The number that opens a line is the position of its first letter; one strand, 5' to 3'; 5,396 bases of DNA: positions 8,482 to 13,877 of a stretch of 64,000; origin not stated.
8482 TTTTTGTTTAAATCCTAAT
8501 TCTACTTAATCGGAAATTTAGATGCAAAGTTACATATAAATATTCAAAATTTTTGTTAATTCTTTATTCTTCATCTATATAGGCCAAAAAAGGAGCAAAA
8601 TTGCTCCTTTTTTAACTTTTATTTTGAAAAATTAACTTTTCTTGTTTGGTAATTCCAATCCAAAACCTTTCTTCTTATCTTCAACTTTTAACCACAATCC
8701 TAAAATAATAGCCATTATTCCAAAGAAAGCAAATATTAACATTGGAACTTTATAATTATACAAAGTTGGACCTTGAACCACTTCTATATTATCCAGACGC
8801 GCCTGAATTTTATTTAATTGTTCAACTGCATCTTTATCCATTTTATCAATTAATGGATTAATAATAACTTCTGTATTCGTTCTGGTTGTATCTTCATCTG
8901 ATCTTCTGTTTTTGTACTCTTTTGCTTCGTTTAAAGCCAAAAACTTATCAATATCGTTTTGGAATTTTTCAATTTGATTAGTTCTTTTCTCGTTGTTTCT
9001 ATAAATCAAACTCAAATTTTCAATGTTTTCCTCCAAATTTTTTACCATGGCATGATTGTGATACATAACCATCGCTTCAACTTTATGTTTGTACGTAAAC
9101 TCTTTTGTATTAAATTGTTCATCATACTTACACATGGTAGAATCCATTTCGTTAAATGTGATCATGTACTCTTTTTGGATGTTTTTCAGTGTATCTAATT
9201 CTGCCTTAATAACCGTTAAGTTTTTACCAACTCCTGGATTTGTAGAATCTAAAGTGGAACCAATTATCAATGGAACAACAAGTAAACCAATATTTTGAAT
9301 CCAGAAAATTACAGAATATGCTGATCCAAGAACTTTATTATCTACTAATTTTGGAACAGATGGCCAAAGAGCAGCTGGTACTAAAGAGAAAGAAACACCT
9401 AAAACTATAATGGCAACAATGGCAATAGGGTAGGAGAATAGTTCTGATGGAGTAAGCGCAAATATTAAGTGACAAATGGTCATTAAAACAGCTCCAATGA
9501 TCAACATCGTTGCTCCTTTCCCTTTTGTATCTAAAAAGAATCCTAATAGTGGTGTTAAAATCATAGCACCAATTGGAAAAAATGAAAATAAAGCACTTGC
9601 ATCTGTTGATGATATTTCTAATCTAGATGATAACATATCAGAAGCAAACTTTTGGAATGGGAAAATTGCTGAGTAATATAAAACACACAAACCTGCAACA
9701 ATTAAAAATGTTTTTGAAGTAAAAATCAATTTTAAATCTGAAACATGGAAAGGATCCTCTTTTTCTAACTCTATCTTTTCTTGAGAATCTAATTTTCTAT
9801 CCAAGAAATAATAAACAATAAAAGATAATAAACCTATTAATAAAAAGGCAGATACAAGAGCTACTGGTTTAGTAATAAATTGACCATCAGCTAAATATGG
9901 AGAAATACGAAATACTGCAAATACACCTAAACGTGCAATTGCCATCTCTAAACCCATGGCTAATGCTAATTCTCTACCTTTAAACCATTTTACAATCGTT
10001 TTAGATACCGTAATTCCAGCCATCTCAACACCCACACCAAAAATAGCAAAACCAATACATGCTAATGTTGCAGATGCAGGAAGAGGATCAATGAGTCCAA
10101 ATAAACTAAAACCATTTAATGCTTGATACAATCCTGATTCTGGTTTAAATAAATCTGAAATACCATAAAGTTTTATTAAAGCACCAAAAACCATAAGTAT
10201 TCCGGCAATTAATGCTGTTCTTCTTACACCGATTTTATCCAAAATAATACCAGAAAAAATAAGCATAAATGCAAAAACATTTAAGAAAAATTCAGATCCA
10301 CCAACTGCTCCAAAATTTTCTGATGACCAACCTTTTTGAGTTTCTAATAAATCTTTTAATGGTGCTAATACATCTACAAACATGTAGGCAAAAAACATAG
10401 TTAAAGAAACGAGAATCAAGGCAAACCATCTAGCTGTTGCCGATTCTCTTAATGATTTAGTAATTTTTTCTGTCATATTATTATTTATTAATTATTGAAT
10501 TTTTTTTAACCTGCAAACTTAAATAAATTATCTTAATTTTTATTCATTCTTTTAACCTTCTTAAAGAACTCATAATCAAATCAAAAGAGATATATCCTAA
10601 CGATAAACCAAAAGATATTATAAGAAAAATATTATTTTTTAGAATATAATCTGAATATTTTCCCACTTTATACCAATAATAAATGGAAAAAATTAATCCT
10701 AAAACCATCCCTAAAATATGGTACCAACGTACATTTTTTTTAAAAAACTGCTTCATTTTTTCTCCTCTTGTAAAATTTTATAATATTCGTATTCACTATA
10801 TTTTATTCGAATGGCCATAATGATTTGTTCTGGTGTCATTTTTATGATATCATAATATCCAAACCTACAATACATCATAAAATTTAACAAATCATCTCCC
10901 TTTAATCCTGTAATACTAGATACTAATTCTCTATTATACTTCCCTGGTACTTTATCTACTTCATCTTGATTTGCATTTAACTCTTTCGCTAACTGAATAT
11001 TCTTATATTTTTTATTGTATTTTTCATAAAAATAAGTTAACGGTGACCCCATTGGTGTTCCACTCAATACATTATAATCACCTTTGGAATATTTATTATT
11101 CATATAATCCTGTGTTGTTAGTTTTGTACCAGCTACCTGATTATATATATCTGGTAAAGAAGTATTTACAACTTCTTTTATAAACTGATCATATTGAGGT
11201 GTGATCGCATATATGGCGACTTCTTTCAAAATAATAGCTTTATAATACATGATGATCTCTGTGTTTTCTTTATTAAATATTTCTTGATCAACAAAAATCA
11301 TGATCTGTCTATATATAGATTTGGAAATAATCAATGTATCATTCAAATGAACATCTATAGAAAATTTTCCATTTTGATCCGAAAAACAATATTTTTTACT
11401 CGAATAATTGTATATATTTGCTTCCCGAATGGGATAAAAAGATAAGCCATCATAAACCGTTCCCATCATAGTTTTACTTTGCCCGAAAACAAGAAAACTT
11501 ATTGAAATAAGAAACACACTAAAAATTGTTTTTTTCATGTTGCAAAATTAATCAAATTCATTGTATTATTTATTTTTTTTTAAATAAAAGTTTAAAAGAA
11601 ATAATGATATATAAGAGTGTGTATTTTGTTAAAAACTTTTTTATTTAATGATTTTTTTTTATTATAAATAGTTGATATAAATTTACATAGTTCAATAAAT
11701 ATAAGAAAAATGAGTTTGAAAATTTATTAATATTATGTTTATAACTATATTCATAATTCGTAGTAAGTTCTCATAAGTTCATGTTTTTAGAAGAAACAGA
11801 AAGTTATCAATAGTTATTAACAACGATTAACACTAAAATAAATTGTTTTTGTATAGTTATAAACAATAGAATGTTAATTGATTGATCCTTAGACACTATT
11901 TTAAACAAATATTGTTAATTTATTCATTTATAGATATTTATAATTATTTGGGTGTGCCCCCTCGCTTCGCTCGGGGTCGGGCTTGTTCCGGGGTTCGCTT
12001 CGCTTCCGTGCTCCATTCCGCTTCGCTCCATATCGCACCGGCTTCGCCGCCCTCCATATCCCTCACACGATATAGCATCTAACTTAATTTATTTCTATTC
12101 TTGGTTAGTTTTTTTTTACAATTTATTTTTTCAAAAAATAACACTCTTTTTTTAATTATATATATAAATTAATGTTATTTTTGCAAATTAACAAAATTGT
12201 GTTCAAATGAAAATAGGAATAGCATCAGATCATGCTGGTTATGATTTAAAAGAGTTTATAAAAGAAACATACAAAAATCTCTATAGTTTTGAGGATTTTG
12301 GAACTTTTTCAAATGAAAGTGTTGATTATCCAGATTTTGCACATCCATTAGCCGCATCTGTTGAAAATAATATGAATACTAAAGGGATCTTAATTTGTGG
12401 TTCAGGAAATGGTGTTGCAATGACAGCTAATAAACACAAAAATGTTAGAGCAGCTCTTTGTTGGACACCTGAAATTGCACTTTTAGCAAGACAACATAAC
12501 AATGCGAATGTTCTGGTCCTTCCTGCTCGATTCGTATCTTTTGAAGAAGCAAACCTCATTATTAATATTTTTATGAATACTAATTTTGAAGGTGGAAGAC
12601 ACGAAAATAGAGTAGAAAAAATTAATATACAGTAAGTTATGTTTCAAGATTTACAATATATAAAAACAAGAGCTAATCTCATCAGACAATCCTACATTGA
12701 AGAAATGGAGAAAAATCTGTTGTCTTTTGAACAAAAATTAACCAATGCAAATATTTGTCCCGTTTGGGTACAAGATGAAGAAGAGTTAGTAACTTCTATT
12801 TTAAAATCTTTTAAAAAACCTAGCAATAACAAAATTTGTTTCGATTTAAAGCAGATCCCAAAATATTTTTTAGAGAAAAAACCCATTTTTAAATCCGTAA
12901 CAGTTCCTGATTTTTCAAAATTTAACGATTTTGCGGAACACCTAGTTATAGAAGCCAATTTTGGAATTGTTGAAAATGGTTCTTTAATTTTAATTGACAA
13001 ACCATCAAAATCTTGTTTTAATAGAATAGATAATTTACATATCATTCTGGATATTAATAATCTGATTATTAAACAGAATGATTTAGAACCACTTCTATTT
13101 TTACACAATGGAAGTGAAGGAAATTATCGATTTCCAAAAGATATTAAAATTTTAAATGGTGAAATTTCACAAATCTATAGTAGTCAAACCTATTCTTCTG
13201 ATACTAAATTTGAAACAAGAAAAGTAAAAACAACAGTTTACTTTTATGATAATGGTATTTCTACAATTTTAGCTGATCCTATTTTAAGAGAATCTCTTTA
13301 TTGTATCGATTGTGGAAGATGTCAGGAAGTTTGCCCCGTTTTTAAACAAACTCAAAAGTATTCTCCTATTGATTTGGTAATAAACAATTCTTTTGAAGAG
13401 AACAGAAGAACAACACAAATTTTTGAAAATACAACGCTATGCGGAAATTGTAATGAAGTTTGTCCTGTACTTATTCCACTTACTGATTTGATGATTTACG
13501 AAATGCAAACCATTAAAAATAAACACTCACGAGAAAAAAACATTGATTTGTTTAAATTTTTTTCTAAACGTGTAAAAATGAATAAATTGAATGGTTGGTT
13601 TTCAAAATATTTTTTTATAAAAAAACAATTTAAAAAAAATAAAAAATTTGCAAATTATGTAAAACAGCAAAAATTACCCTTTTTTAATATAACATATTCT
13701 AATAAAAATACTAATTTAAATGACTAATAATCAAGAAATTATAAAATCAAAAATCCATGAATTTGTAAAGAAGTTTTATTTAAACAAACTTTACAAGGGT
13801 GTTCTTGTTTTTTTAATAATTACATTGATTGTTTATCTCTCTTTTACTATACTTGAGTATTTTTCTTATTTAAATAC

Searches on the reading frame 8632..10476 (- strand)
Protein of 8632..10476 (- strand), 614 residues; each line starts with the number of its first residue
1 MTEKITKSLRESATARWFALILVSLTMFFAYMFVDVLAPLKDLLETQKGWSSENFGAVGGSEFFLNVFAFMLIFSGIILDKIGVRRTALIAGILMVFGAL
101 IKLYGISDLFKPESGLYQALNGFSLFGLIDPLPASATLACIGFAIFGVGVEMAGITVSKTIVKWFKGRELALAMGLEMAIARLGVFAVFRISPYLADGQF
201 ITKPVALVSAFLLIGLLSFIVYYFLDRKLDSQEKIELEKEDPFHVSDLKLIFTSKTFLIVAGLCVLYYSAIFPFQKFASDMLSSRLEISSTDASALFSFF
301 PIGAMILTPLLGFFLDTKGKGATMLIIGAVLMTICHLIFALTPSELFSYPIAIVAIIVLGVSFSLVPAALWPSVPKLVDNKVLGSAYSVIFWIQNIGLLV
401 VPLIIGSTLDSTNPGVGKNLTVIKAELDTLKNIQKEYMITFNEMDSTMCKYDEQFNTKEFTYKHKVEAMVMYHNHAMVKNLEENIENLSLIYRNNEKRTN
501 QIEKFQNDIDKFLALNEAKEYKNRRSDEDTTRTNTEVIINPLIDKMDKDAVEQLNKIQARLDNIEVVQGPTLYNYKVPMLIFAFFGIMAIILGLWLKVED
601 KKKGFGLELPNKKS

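Call 66: search_protein_families(library=pfam, proteins=[window:8632-10476:-])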
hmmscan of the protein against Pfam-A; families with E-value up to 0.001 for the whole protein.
window:8632-10476:- (614 aa): 1 family
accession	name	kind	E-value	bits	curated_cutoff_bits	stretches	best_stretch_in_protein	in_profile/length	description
PF07690.21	MFS_1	-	7.5e-29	101.2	33.4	1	24-402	2-347/347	Major Facilitator Superfamily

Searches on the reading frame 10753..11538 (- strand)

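Call 66: search_protein_families(library=pfam, proteins=[window:10753-11538:-])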
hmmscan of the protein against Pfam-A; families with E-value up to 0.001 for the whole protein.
window:10753-11538:- (261 aa): 1 family
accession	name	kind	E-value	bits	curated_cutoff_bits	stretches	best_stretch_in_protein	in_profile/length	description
PF13715.12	CarbopepD_reg_2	-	1.3e-05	25.6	32.2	1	26-108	3-87/88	CarboxypepD_reg-like domain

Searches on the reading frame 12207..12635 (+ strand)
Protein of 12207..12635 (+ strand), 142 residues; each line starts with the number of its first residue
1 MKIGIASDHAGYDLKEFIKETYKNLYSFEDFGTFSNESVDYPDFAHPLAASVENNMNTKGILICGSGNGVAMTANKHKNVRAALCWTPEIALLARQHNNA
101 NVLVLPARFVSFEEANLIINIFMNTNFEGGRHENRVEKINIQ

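Call 66: search_protein_families(library=pfam, proteins=[window:12207-12635:+])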
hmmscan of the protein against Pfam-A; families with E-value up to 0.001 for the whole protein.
window:12207-12635:+ (142 aa): 1 family
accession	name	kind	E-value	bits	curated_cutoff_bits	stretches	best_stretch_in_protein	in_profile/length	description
PF02502.23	LacAB_rpiB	-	3.1e-54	183.1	24.7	1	3-139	1-138/138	Ribose/Galactose Isomerase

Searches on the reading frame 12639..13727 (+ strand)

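Call 66: search_protein_families(library=pfam, proteins=[window:12639-13727:+])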
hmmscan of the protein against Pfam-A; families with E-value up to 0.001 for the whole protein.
window:12639-13727:+ (362 aa): 10 families
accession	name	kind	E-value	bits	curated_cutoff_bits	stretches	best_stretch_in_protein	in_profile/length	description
PF13183.11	Fer4_8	-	9.2e-11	42.6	27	1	219-277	2-66/68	4Fe-4S dicluster domain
PF12838.12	Fer4_7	-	3.9e-07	30.9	27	1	222-277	2-50/52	4Fe-4S dicluster domain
PF13237.11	Fer4_10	-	5.8e-07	29.8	25.5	1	217-276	4-53/53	4Fe-4S dicluster domain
PF13534.11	Fer4_17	-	1.2e-05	26.1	22.2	1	222-277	2-58/61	4Fe-4S dicluster domain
PF13484.11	Fer4_16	-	1.8e-05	25.9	30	1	222-277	2-65/66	4Fe-4S double cluster binding domain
PF12797.12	Fer4_2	-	7.8e-05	22.8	24.5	1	217-234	5-22/22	4Fe-4S binding domain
PF13187.11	Fer4_9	-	0.00011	22.6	27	1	221-277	1-49/52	4Fe-4S dicluster domain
PF17179.9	Fer4_22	-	0.00016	22.9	27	0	218-234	77-93/95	4Fe-4S dicluster domain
PF00037.32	Fer4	-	0.00044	20.4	21.1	0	222-234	8-20/24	4Fe-4S binding domain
PF14697.11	Fer4_21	-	0.00068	20.2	35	0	221-277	7-53/59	4Fe-4S dicluster domain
